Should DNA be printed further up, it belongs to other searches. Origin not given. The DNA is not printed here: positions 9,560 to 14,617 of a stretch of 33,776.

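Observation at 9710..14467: Sigma-54 activator with seven tandem GAF sensor domains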

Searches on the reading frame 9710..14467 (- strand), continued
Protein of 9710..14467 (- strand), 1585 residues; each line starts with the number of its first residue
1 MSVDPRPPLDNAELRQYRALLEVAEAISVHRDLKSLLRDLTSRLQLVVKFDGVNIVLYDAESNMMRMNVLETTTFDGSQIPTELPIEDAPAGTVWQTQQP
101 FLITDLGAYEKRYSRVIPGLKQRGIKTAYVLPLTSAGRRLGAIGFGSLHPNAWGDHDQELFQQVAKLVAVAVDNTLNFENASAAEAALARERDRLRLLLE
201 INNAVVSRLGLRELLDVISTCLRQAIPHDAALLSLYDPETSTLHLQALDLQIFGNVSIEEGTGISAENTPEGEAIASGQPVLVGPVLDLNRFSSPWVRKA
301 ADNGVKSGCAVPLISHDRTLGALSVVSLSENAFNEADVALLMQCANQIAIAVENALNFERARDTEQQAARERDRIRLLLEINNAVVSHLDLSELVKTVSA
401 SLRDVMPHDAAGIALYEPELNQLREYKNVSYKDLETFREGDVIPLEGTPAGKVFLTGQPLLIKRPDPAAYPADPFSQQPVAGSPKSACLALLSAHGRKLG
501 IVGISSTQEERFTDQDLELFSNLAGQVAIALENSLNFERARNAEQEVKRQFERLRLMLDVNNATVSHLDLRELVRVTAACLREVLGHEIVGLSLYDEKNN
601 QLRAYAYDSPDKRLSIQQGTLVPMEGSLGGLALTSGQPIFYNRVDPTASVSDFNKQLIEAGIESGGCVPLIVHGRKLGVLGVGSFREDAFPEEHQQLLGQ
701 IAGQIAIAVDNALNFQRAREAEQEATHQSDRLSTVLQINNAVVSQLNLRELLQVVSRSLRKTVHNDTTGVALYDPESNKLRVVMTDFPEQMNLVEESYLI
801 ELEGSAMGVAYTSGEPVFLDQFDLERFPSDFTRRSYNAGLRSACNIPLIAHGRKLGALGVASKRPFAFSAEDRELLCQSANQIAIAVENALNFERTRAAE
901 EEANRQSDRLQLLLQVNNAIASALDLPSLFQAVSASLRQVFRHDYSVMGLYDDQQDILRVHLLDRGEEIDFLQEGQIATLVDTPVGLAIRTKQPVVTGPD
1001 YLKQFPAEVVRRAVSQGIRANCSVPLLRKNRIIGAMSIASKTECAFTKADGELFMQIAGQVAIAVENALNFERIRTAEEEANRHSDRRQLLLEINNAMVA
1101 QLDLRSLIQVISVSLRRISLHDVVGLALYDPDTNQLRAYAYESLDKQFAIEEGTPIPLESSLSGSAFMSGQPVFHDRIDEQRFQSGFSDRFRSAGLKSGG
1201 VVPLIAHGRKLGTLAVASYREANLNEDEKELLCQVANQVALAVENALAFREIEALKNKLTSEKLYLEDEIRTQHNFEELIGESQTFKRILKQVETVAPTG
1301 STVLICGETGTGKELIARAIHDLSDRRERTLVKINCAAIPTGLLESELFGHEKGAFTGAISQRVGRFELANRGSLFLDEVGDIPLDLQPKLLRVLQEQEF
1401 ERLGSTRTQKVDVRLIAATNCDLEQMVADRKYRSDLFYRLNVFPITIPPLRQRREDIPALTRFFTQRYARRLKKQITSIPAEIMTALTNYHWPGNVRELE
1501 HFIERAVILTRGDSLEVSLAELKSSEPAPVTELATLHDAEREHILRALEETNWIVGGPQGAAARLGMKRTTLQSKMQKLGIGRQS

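Call 10: find_homologous_proteins(query=window:9710-14467:-, max_evalue=1e-50)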
Query window:9710-14467:- (1585 aa): 496 proteins with E <= 1e-50 among 8000 candidates; the best 120 are listed.
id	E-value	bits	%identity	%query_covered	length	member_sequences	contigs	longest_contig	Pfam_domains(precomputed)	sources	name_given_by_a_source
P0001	0.0e+0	3554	70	99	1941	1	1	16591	PF13185.13,PF00158.33,PF25601.2,PF01590.33,PF02954.26,PF13492.13,PF14532.13,PF03472.22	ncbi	-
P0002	0.0e+0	3182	91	100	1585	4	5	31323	PF13185.13,PF00158.33,PF25601.2,PF01590.33,PF02954.26,PF13492.13,PF14532.13,PF07728.21,PF03472.22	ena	-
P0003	0.0e+0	2872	52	99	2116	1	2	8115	PF13185.13,PF00158.33,PF25601.2,PF01590.33,PF02954.26,PF13492.13,PF05651.20,PF14532.13,PF07728.21,PF03472.22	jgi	jgi:formate hydrogenlyase transcriptional activator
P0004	0.0e+0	2800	57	99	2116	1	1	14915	PF13185.13,PF00158.33,PF25601.2,PF01590.33,PF02954.26,PF13492.13,PF05651.20,PF14532.13,PF07728.21,PF03472.22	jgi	jgi:formate hydrogenlyase transcriptional activator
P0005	0.0e+0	2760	51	99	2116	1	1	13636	PF13185.13,PF00158.33,PF25601.2,PF01590.33,PF02954.26,PF13492.13,PF05651.20,PF14532.13,PF07728.21,PF03472.22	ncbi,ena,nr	ncbi:MAG TPA: GAF domain-containing protein [Blastocatellia bacterium]|nr:GAF domain-containing prot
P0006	0.0e+0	2689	70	100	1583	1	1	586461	PF13185.13,PF00158.33,PF25601.2,PF01590.33,PF02954.26,PF13492.13,PF14532.13,PF07728.21,PF03472.22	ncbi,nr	ncbi:MAG: GAF domain-containing protein [Acidobacteria bacterium]|nr:GAF domain-containing protein [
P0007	0.0e+0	2642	58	99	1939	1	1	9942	PF13185.13,PF00158.33,PF25601.2,PF01590.33,PF02954.26,PF13492.13,PF14532.13,PF07728.21,PF03472.22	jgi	jgi:formate hydrogenlyase transcriptional activator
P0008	0.0e+0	2555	63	99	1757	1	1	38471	PF13185.13,PF00158.33,PF25601.2,PF01590.33,PF02954.26,PF13492.13,PF05651.20,PF14532.13,PF07728.21,PF03472.22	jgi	jgi:formate hydrogenlyase transcriptional activator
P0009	0.0e+0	2519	52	99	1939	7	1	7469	PF13185.13,PF00158.33,PF25601.2,PF01590.33,PF02954.26,PF13492.13,PF05651.20,PF14532.13,PF03472.22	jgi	jgi:formate hydrogenlyase transcriptional activator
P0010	0.0e+0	2513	52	99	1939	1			PF13185.13,PF00158.33,PF25601.2,PF01590.33,PF13492.13,PF11047.14,PF14532.13,PF07728.21,PF03472.22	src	-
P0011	0.0e+0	2489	52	99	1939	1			PF13185.13,PF00158.33,PF25601.2,PF01590.33,PF02954.26,PF13492.13,PF14532.13,PF07728.21,PF03472.22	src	-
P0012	0.0e+0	2480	69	99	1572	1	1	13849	PF13185.13,PF00158.33,PF25601.2,PF01590.33,PF02954.26,PF13492.13,PF14532.13,PF07728.21,PF03472.22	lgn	-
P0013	0.0e+0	2463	57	99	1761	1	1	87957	PF13185.13,PF00158.33,PF25601.2,PF01590.33,PF02954.26,PF13492.13,PF14532.13,PF07728.21,PF03472.22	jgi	jgi:formate hydrogenlyase transcriptional activator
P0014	0.0e+0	2460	52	99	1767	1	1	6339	PF13185.13,PF00158.33,PF25601.2,PF01590.33,PF02954.26,PF13492.13,PF14532.13,PF07728.21,PF03472.22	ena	-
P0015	0.0e+0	2454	70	100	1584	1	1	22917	PF13185.13,PF00158.33,PF25601.2,PF01590.33,PF02954.26,PF13492.13,PF14532.13,PF07728.21,PF03472.22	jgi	jgi:formate hydrogenlyase transcriptional activator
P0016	0.0e+0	2403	65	88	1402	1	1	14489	PF13185.13,PF00158.33,PF25601.2,PF01590.33,PF02954.26,PF13492.13,PF14532.13,PF03472.22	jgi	jgi:formate hydrogenlyase transcriptional activator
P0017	0.0e+0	2347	61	89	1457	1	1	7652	PF13185.13,PF00158.33,PF25601.2,PF01590.33,PF02954.26,PF13492.13,PF14532.13,PF03472.22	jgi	-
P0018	0.0e+0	2328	56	98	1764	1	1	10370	PF15714.12,PF13185.13,PF00158.33,PF25601.2,PF01590.33,PF02954.26,PF13492.13,PF14532.13,PF07728.21,PF03472.22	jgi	jgi:formate hydrogenlyase transcriptional activator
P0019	0.0e+0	2297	52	99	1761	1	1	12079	PF15714.12,PF13185.13,PF00158.33,PF25601.2,PF01590.33,PF02954.26,PF13492.13,PF14532.13,PF07728.21,PF03472.22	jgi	jgi:formate hydrogenlyase transcriptional activator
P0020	0.0e+0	2295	54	99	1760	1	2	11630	PF13185.13,PF00158.33,PF25601.2,PF01590.33,PF02954.26,PF13492.13,PF14532.13,PF07728.21,PF03472.22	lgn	-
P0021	0.0e+0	2269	55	88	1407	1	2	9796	PF13185.13,PF00158.33,PF25601.2,PF01590.33,PF02954.26,PF13492.13,PF14532.13,PF07728.21,PF03472.22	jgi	jgi:formate hydrogenlyase transcriptional activator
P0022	0.0e+0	2263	51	99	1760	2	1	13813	PF13185.13,PF00158.33,PF25601.2,PF01590.33,PF02954.26,PF13492.13,PF14532.13,PF07728.21,PF03472.22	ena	-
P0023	0.0e+0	2212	51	99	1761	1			PF13185.13,PF00158.33,PF25601.2,PF01590.33,PF02954.26,PF13492.13,PF05651.20,PF14532.13,PF07728.21,PF03472.22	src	-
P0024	0.0e+0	2183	57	99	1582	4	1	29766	PF13185.13,PF00158.33,PF25601.2,PF01590.33,PF02954.26,PF13492.13,PF14532.13,PF07728.21,PF03472.22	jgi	jgi:formate hydrogenlyase transcriptional activator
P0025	0.0e+0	2149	59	100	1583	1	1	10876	PF13185.13,PF00158.33,PF25601.2,PF01590.33,PF02954.26,PF13492.13,PF14532.13,PF07728.21,PF03472.22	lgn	-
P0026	0.0e+0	2109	50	99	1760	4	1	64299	PF13185.13,PF00158.33,PF25601.2,PF01590.33,PF02954.26,PF13492.13,PF14532.13,PF03472.22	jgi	jgi:formate hydrogenlyase transcriptional activator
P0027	0.0e+0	2089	63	95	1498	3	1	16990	PF13185.13,PF00158.33,PF25601.2,PF01590.33,PF13492.13,PF14532.13,PF07728.21,PF03472.22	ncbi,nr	ncbi:MAG: GAF domain-containing protein, partial [Acidobacteria bacterium]|nr:GAF domain-containing 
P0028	0.0e+0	2047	56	100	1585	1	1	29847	PF13185.13,PF00158.33,PF25601.2,PF01590.33,PF02954.26,PF13492.13,PF14532.13,PF07728.21,PF04033.19,PF03472.22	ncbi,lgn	-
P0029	0.0e+0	1969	54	89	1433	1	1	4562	PF13185.13,PF00158.33,PF25601.2,PF01590.33,PF02954.26,PF13492.13,PF14532.13,PF07728.21,PF03472.22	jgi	jgi:formate hydrogenlyase transcriptional activator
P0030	0.0e+0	1956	51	88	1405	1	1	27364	PF13185.13,PF00158.33,PF25601.2,PF01590.33,PF02954.26,PF13492.13,PF14532.13,PF07728.21,PF03472.22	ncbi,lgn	-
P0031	0.0e+0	1928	53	88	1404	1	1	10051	PF15714.12,PF13185.13,PF00158.33,PF25601.2,PF01590.33,PF02954.26,PF13492.13,PF14532.13,PF07728.21,PF03472.22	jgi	jgi:formate hydrogenlyase transcriptional activator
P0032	0.0e+0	1916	53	88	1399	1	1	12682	PF13185.13,PF00158.33,PF25601.2,PF01590.33,PF02954.26,PF13492.13,PF14532.13,PF07728.21,PF03472.22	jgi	jgi:formate hydrogenlyase transcriptional activator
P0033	0.0e+0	1905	47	99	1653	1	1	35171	PF13185.13,PF00158.33,PF25601.2,PF01590.33,PF02954.26,PF13492.13,PF14532.13,PF07728.21,PF03472.22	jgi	jgi:formate hydrogenlyase transcriptional activator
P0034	0.0e+0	1860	58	65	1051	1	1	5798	PF13185.13,PF00158.33,PF25601.2,PF01590.33,PF02954.26,PF13492.13,PF14532.13,PF07728.21,PF03472.22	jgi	jgi:formate hydrogenlyase transcriptional activator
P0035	0.0e+0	1851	52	88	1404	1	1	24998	PF13185.13,PF00158.33,PF25601.2,PF01590.33,PF02954.26,PF13492.13,PF14532.13,PF07728.21,PF03472.22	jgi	jgi:formate hydrogenlyase transcriptional activator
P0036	0.0e+0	1844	67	65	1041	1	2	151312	PF13185.13,PF00158.33,PF25601.2,PF01590.33,PF02954.26,PF13492.13,PF14532.13,PF07728.21,PF03472.22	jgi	jgi:formate hydrogenlyase transcriptional activator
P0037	0.0e+0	1801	50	88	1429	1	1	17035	PF13185.13,PF00158.33,PF25601.2,PF01590.33,PF13492.13,PF14532.13,PF07728.21,PF03472.22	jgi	jgi:formate hydrogenlyase transcriptional activator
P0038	0.0e+0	1800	51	88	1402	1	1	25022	PF13185.13,PF00158.33,PF25601.2,PF01590.33,PF13492.13,PF14532.13,PF07728.21,PF01078.28,PF03472.22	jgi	jgi:formate hydrogenlyase transcriptional activator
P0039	0.0e+0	1764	63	76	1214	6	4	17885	PF13185.13,PF00158.33,PF25601.2,PF01590.33,PF02954.26,PF13492.13,PF14532.13,PF07728.21,PF03472.22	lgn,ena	-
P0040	0.0e+0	1763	57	65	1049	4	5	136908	PF13185.13,PF00158.33,PF25601.2,PF01590.33,PF02954.26,PF13492.13,PF14532.13,PF07728.21,PF03472.22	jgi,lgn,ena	-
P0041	0.0e+0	1731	54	76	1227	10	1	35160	PF13185.13,PF00158.33,PF25601.2,PF01590.33,PF02954.26,PF13492.13,PF14532.13,PF07728.21,PF03472.22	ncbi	-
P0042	0.0e+0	1714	59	65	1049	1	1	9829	PF13185.13,PF00158.33,PF25601.2,PF01590.33,PF02954.26,PF13492.13,PF14532.13,PF07728.21,PF03472.22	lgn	-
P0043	0.0e+0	1706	72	65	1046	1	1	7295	PF13185.13,PF00158.33,PF25601.2,PF01590.33,PF02954.26,PF13492.13,PF14532.13,PF07728.21,PF03472.22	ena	-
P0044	0.0e+0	1682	54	80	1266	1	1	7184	PF13185.13,PF00158.33,PF25601.2,PF01590.33,PF02954.26,PF13492.13,PF14532.13,PF07728.21,PF03472.22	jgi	jgi:formate hydrogenlyase transcriptional activator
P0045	0.0e+0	1680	45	88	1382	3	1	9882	PF13185.13,PF00158.33,PF25601.2,PF01590.33,PF02954.26,PF13492.13,PF14532.13,PF07728.21,PF01078.28,PF03472.22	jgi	jgi:formate hydrogenlyase transcriptional activator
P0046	0.0e+0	1678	45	81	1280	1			PF13185.13,PF01590.33,PF13492.13,PF03472.22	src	-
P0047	0.0e+0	1658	52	77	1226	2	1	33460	PF13185.13,PF00158.33,PF25601.2,PF01590.33,PF02954.26,PF13492.13,PF14532.13,PF07728.21,PF03472.22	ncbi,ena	ncbi:MAG TPA: GAF domain-containing protein [Blastocatellia bacterium]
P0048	0.0e+0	1640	51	76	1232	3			PF13185.13,PF00158.33,PF25601.2,PF01590.33,PF02954.26,PF13492.13,PF14532.13,PF07728.21,PF03472.22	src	-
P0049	0.0e+0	1615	52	77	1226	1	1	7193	PF13185.13,PF00158.33,PF25601.2,PF01590.33,PF02954.26,PF13492.13,PF14532.13,PF07728.21,PF03472.22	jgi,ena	-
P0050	0.0e+0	1597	58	65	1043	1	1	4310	PF13185.13,PF00158.33,PF25601.2,PF01590.33,PF02954.26,PF13492.13,PF14532.13,PF07728.21,PF03472.22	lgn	-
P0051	0.0e+0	1587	52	65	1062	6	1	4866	PF13185.13,PF00158.33,PF25601.2,PF01590.33,PF02954.26,PF13492.13,PF14532.13,PF07728.21,PF03472.22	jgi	jgi:formate hydrogenlyase transcriptional activator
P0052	0.0e+0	1584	54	76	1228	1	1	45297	PF13185.13,PF06018.21,PF00158.33,PF25601.2,PF01590.33,PF02954.26,PF13492.13,PF14532.13,PF07728.21,PF03472.22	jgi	-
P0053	0.0e+0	1547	66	66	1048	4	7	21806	PF13185.13,PF00158.33,PF25601.2,PF01590.33,PF02954.26,PF13492.13,PF14532.13,PF07728.21,PF03472.22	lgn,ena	-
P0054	0.0e+0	1544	63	65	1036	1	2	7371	PF13185.13,PF00158.33,PF25601.2,PF01590.33,PF02954.26,PF13492.13,PF14532.13,PF07728.21,PF03472.22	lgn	-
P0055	0.0e+0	1508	54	65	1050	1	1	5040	PF13185.13,PF00158.33,PF25601.2,PF01590.33,PF02954.26,PF13492.13,PF14532.13,PF07728.21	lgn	-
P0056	0.0e+0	1500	55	66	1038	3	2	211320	PF13185.13,PF00158.33,PF25601.2,PF01590.33,PF02954.26,PF13492.13,PF14532.13,PF07728.21,PF03472.22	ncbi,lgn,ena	-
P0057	0.0e+0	1479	53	65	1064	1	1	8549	PF13185.13,PF00158.33,PF25601.2,PF01590.33,PF02954.26,PF13492.13,PF14532.13,PF07728.21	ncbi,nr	ncbi:MAG: sigma 54-interacting transcriptional regulator [Verrucomicrobiales bacterium]|nr:sigma 54-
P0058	0.0e+0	1470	44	76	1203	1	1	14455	PF13185.13,PF00158.33,PF25601.2,PF01590.33,PF02954.26,PF13492.13,PF14532.13,PF07728.21,PF01078.28,PF03472.22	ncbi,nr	ncbi:MAG: hypothetical protein C5B55_01390 [Blastocatellia bacterium]|nr:MAG: hypothetical protein C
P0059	0.0e+0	1459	50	76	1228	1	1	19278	PF13185.13,PF00158.33,PF25601.2,PF01590.33,PF02954.26,PF13492.13,PF14532.13,PF07728.21,PF03472.22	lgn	-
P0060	0.0e+0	1439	47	76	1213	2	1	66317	PF13185.13,PF00158.33,PF07724.21,PF25601.2,PF01590.33,PF02954.26,PF13492.13,PF14532.13,PF07728.21,PF01078.28,PF03472.22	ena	-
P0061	0.0e+0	1433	50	75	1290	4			PF13185.13,PF01590.33,PF13492.13,PF11047.14,PF03472.22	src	-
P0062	0.0e+0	1432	53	65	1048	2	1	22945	PF13185.13,PF00158.33,PF25601.2,PF01590.33,PF02954.26,PF13492.13,PF14532.13,PF07728.21,PF03472.22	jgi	jgi:formate hydrogenlyase transcriptional activator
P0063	0.0e+0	1432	56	66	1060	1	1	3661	PF15714.12,PF13185.13,PF00158.33,PF25601.2,PF01590.33,PF02954.26,PF13492.13,PF14532.13,PF07728.21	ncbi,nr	ncbi:MAG TPA: sigma 54-interacting transcriptional regulator [Blastocatellia bacterium]|nr:sigma 54-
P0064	0.0e+0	1418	45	89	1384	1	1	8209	PF13185.13,PF00158.33,PF07724.21,PF25601.2,PF01590.33,PF02954.26,PF13492.13,PF14532.13,PF07728.21,PF01078.28,PF03472.22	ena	-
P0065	0.0e+0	1408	63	65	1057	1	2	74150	PF13185.13,PF00158.33,PF25601.2,PF01590.33,PF02954.26,PF13492.13,PF14532.13,PF07728.21,PF03472.22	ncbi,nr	ncbi:MAG: sigma 54-interacting transcriptional regulator [Acidobacteria bacterium]|nr:sigma 54-inter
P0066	0.0e+0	1407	58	59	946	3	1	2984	PF13185.13,PF00158.33,PF25601.2,PF01590.33,PF02954.26,PF13492.13,PF14532.13,PF07728.21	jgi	jgi:formate hydrogenlyase transcriptional activator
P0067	0.0e+0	1393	56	66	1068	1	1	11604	PF13185.13,PF00158.33,PF25601.2,PF01590.33,PF02954.26,PF13492.13,PF14532.13,PF07728.21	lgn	-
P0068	0.0e+0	1392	48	76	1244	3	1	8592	PF15714.12,PF13185.13,PF00158.33,PF25601.2,PF01590.33,PF02954.26,PF13492.13,PF05651.20,PF14532.13,PF07728.21,PF03472.22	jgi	-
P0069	0.0e+0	1387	55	74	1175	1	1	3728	PF13185.13,PF00158.33,PF25601.2,PF01590.33,PF02954.26,PF13492.13,PF05651.20,PF14532.13,PF07728.21,PF03472.22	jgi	jgi:formate hydrogenlyase transcriptional activator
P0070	0.0e+0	1387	57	66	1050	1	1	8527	PF13185.13,PF00158.33,PF25601.2,PF01590.33,PF02954.26,PF13492.13,PF05651.20,PF14532.13,PF07728.21,PF03472.22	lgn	-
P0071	0.0e+0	1383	46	76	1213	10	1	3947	PF13185.13,PF00158.33,PF25601.2,PF01590.33,PF02954.26,PF13492.13,PF14532.13,PF07728.21,PF01078.28,PF03472.22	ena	-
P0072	0.0e+0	1380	47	76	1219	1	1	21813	PF13185.13,PF00158.33,PF25601.2,PF01590.33,PF02954.26,PF13492.13,PF27445.1,PF14532.13,PF07728.21,PF03472.22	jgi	jgi:formate hydrogenlyase transcriptional activator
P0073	0.0e+0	1373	45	76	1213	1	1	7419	PF13185.13,PF00158.33,PF25601.2,PF01590.33,PF02954.26,PF13492.13,PF14532.13,PF07728.21,PF01078.28,PF03472.22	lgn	-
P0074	0.0e+0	1370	49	65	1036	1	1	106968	PF13185.13,PF00158.33,PF25601.2,PF01590.33,PF02954.26,PF13492.13,PF14532.13,PF07728.21,PF01078.28,PF03472.22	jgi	jgi:formate hydrogenlyase transcriptional activator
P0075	0.0e+0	1366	49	76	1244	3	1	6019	PF13185.13,PF00158.33,PF25601.2,PF01590.33,PF02954.26,PF13492.13,PF14532.13,PF07728.21,PF01078.28,PF03472.22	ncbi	-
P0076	0.0e+0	1356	55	66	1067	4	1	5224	PF13185.13,PF00158.33,PF25601.2,PF01590.33,PF02954.26,PF13492.13,PF14532.13,PF07728.21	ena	-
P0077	0.0e+0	1344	62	55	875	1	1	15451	PF13185.13,PF00158.33,PF25601.2,PF01590.33,PF02954.26,PF13492.13,PF14532.13,PF07728.21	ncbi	ncbi:MAG: sigma 54-interacting transcriptional regulator [Acidobacteriota bacterium]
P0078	0.0e+0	1342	45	76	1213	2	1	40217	PF13185.13,PF00158.33,PF25601.2,PF01590.33,PF02954.26,PF13492.13,PF14532.13,PF07728.21,PF01078.28,PF03472.22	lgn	-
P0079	0.0e+0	1338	55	66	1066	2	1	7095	PF13185.13,PF00158.33,PF25601.2,PF01590.33,PF02954.26,PF13492.13,PF14532.13,PF07728.21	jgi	jgi:formate hydrogenlyase transcriptional activator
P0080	0.0e+0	1337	45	77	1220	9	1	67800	PF13185.13,PF00158.33,PF25601.2,PF01590.33,PF02954.26,PF13492.13,PF14532.13,PF07728.21,PF01078.28,PF03472.22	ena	-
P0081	0.0e+0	1329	60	54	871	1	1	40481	PF13185.13,PF00158.33,PF25601.2,PF01590.33,PF02954.26,PF13492.13,PF14532.13,PF07728.21,PF03472.22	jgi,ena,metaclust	metaclust:\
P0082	0.0e+0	1328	45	76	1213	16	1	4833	PF13185.13,PF00158.33,PF25601.2,PF01590.33,PF02954.26,PF13492.13,PF14532.13,PF07728.21,PF01078.28,PF03472.22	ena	-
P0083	0.0e+0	1325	47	76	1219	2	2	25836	PF13185.13,PF00158.33,PF25601.2,PF01590.33,PF02954.26,PF13492.13,PF14532.13,PF07728.21,PF01078.28,PF03472.22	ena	-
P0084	0.0e+0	1325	52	65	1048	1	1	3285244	PF13185.13,PF00158.33,PF25601.2,PF01590.33,PF02954.26,PF13492.13,PF14532.13,PF07728.21,PF03472.22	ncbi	ncbi:MAG: sigma 54-interacting transcriptional regulator [Blastocatellia bacterium]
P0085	0.0e+0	1323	45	76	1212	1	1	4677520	PF13185.13,PF00158.33,PF25601.2,PF01590.33,PF02954.26,PF13492.13,PF14532.13,PF07728.21,PF01078.28,PF03472.22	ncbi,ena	-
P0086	0.0e+0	1321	45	76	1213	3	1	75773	PF13185.13,PF00158.33,PF25601.2,PF01590.33,PF02954.26,PF13492.13,PF14532.13,PF07728.21,PF01078.28,PF03472.22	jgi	jgi:formate hydrogenlyase transcriptional activator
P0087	0.0e+0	1321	52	66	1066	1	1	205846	PF13185.13,PF00158.33,PF25601.2,PF01590.33,PF02954.26,PF13492.13,PF14532.13,PF07728.21,PF03472.22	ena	-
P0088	0.0e+0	1320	56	56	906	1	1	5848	PF13185.13,PF00158.33,PF25601.2,PF01590.33,PF02954.26,PF13492.13,PF14532.13,PF07728.21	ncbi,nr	ncbi:MAG TPA: sigma 54-interacting transcriptional regulator [Blastocatellia bacterium]|nr:sigma 54-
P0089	0.0e+0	1317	47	76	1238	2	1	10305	PF15714.12,PF13185.13,PF00158.33,PF25601.2,PF01590.33,PF13492.13,PF14532.13,PF07728.21,PF01078.28,PF03472.22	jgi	-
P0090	0.0e+0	1313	46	76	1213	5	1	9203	PF13185.13,PF00158.33,PF25601.2,PF01590.33,PF02954.26,PF13492.13,PF14532.13,PF07728.21,PF01078.28,PF03472.22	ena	-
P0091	0.0e+0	1291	56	55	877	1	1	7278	PF13185.13,PF00158.33,PF25601.2,PF01590.33,PF02954.26,PF13492.13,PF14532.13,PF07728.21,PF03472.22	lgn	-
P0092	0.0e+0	1291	57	63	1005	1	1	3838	PF13185.13,PF00158.33,PF25601.2,PF01590.33,PF02954.26,PF13492.13,PF14532.13,PF07728.21,PF03472.22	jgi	jgi:formate hydrogenlyase transcriptional activator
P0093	0.0e+0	1281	47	76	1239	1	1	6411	PF13185.13,PF00158.33,PF25601.2,PF01590.33,PF02954.26,PF13492.13,PF14532.13,PF07728.21,PF01078.28,PF03472.22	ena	-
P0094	0.0e+0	1280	48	65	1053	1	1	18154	PF13185.13,PF00158.33,PF25601.2,PF01590.33,PF02954.26,PF13492.13,PF14532.13,PF07728.21,PF01078.28,PF03472.22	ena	-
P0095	0.0e+0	1280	46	77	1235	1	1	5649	PF13185.13,PF00158.33,PF25601.2,PF01590.33,PF02954.26,PF13492.13,PF14532.13,PF07728.21,PF01078.28,PF03472.22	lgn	-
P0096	0.0e+0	1279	47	65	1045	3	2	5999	PF13185.13,PF00158.33,PF25601.2,PF01590.33,PF02954.26,PF13492.13,PF14532.13,PF07728.21,PF01078.28,PF03472.22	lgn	-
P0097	0.0e+0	1274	45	76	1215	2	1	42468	PF13185.13,PF00158.33,PF25601.2,PF01590.33,PF02954.26,PF13492.13,PF14532.13,PF07728.21,PF01078.28,PF03472.22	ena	-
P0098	0.0e+0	1267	58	54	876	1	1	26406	PF13185.13,PF00158.33,PF25601.2,PF01590.33,PF02954.26,PF13492.13,PF14532.13,PF07728.21,PF03472.22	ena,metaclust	metaclust:\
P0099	0.0e+0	1262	44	77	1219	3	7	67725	PF13185.13,PF00158.33,PF25601.2,PF01590.33,PF02954.26,PF13492.13,PF14532.13,PF07728.21,PF01078.28,PF03472.22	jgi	jgi:formate hydrogenlyase transcriptional activator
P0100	0.0e+0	1261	46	76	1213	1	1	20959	PF13185.13,PF00158.33,PF25601.2,PF01590.33,PF02954.26,PF13492.13,PF14532.13,PF07728.21,PF01078.28,PF03472.22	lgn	-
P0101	0.0e+0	1259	56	54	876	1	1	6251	PF13185.13,PF00158.33,PF25601.2,PF01590.33,PF02954.26,PF13492.13,PF14532.13,PF07728.21,PF03472.22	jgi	jgi:formate hydrogenlyase transcriptional activator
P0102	0.0e+0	1259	46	76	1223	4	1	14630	PF13185.13,PF00158.33,PF25601.2,PF01590.33,PF02954.26,PF13492.13,PF14532.13,PF07728.21,PF03472.22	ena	-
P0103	0.0e+0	1257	45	77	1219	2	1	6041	PF13185.13,PF00158.33,PF25601.2,PF01590.33,PF02954.26,PF13492.13,PF14532.13,PF07728.21,PF01078.28,PF03472.22,PF04340.19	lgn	-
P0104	0.0e+0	1257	46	77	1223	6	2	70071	PF13185.13,PF00158.33,PF25601.2,PF01590.33,PF02954.26,PF13492.13,PF14532.13,PF07728.21,PF01078.28,PF03472.22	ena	-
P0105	0.0e+0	1256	51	66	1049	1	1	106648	PF13185.13,PF00158.33,PF25601.2,PF01590.33,PF02954.26,PF13492.13,PF14532.13,PF07728.21,PF01078.28,PF03472.22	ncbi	ncbi:MAG: GAF domain-containing protein [Acidobacteriota bacterium]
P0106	0.0e+0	1255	56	55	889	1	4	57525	PF13185.13,PF00158.33,PF25601.2,PF01590.33,PF02954.26,PF13492.13,PF14532.13,PF07728.21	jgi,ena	-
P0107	0.0e+0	1253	52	63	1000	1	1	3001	PF13185.13,PF00158.33,PF01590.33,PF13492.13,PF14532.13,PF07728.21,PF01078.28,PF03472.22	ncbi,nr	ncbi:MAG: GAF domain-containing protein, partial [Acidobacteria bacterium]|nr:GAF domain-containing 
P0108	0.0e+0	1252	46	76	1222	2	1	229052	PF13185.13,PF00158.33,PF25601.2,PF01590.33,PF02954.26,PF13492.13,PF14532.13,PF07728.21,PF01078.28,PF03472.22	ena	-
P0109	0.0e+0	1248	53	66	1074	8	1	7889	PF13185.13,PF00158.33,PF25601.2,PF01590.33,PF02954.26,PF13492.13,PF14532.13,PF07728.21,PF03472.22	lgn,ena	-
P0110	0.0e+0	1248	46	77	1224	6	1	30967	PF13185.13,PF00158.33,PF25601.2,PF01590.33,PF02954.26,PF13492.13,PF05651.20,PF14532.13,PF07728.21,PF01078.28,PF03472.22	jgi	jgi:formate hydrogenlyase transcriptional activator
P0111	0.0e+0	1243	45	76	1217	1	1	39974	PF13185.13,PF00158.33,PF25601.2,PF01590.33,PF02954.26,PF13492.13,PF14532.13,PF07728.21,PF01078.28,PF03472.22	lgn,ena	-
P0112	0.0e+0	1242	49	65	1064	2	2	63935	PF15714.12,PF13185.13,PF00158.33,PF25601.2,PF01590.33,PF02954.26,PF13492.13,PF14532.13,PF07728.21,PF01078.28,PF03472.22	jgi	jgi:formate hydrogenlyase transcriptional activator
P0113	0.0e+0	1241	55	54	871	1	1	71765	PF13185.13,PF00158.33,PF25601.2,PF01590.33,PF02954.26,PF13492.13,PF14532.13,PF07728.21,PF03472.22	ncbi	-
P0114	0.0e+0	1238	45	77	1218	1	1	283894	PF13185.13,PF00158.33,PF25601.2,PF01590.33,PF02954.26,PF13492.13,PF14532.13,PF07728.21,PF01078.28,PF03472.22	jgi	jgi:formate hydrogenlyase transcriptional activator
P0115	0.0e+0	1237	44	77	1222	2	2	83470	PF13185.13,PF00158.33,PF25601.2,PF01590.33,PF02954.26,PF13492.13,PF14532.13,PF07728.21,PF01078.28,PF03472.22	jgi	jgi:formate hydrogenlyase transcriptional activator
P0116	0.0e+0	1235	48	65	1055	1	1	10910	PF13185.13,PF00158.33,PF25601.2,PF01590.33,PF02954.26,PF13492.13,PF14532.13,PF07728.21,PF01078.28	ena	-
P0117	0.0e+0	1231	45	76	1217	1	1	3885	PF13185.13,PF00158.33,PF25601.2,PF01590.33,PF02954.26,PF13492.13,PF14532.13,PF07728.21,PF01078.28,PF03472.22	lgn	-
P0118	0.0e+0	1230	47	66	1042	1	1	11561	PF13185.13,PF00158.33,PF25601.2,PF01590.33,PF02954.26,PF13492.13,PF14532.13,PF07728.21,PF01078.28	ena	-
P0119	0.0e+0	1229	59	54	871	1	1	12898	PF13185.13,PF00158.33,PF25601.2,PF01590.33,PF02954.26,PF13492.13,PF14532.13,PF07728.21,PF03472.22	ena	-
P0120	0.0e+0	1229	59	53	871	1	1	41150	PF13185.13,PF00158.33,PF25601.2,PF01590.33,PF02954.26,PF13492.13,PF14532.13,PF07728.21,PF03472.22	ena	-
